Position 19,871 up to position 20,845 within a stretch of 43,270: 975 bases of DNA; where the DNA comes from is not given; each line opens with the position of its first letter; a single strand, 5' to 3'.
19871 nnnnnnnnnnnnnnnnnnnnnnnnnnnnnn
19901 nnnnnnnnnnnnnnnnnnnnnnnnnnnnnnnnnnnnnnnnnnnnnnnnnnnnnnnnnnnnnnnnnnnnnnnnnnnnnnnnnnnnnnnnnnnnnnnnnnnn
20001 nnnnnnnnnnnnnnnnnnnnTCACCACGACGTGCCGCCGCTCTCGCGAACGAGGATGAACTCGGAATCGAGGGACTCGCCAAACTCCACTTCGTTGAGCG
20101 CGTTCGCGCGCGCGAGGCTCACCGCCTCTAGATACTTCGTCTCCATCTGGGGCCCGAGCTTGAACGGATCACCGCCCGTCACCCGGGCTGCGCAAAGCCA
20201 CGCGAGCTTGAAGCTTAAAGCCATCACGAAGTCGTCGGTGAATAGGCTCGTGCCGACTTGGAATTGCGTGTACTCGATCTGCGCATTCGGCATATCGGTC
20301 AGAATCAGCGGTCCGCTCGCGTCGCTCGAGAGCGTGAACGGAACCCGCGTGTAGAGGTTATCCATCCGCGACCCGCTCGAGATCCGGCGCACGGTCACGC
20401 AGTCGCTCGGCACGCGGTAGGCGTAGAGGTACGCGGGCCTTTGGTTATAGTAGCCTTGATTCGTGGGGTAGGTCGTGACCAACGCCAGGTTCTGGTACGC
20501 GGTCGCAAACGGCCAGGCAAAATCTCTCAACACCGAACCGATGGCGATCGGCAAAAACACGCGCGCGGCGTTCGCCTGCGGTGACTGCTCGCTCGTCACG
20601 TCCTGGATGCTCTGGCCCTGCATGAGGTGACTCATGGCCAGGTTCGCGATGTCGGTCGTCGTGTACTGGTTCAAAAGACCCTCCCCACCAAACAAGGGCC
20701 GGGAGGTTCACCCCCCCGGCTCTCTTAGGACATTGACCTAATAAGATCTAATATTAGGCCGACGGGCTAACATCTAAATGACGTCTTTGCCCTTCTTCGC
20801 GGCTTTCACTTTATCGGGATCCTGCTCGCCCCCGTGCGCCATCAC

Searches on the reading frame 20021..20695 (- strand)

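Call 8: search_protein_families(library=phrogs, proteins=[window:20021-20695:-], max_evalue=0.001)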
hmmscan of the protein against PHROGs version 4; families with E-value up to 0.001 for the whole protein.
window:20021-20695:- (224 aa): 2 families
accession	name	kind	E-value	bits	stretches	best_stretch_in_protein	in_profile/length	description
phrog_394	-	tail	2.1e-28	100.1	1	12-218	3-189/190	tail protein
phrog_9239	-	tail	1.1e-05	25.1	1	16-195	7-166/741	tail tubular protein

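Call 9: search_protein_families(library=pfam, proteins=[window:20021-20695:-], max_evalue=0.01)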
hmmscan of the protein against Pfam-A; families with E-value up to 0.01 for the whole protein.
window:20021-20695:- (224 aa): 0 families
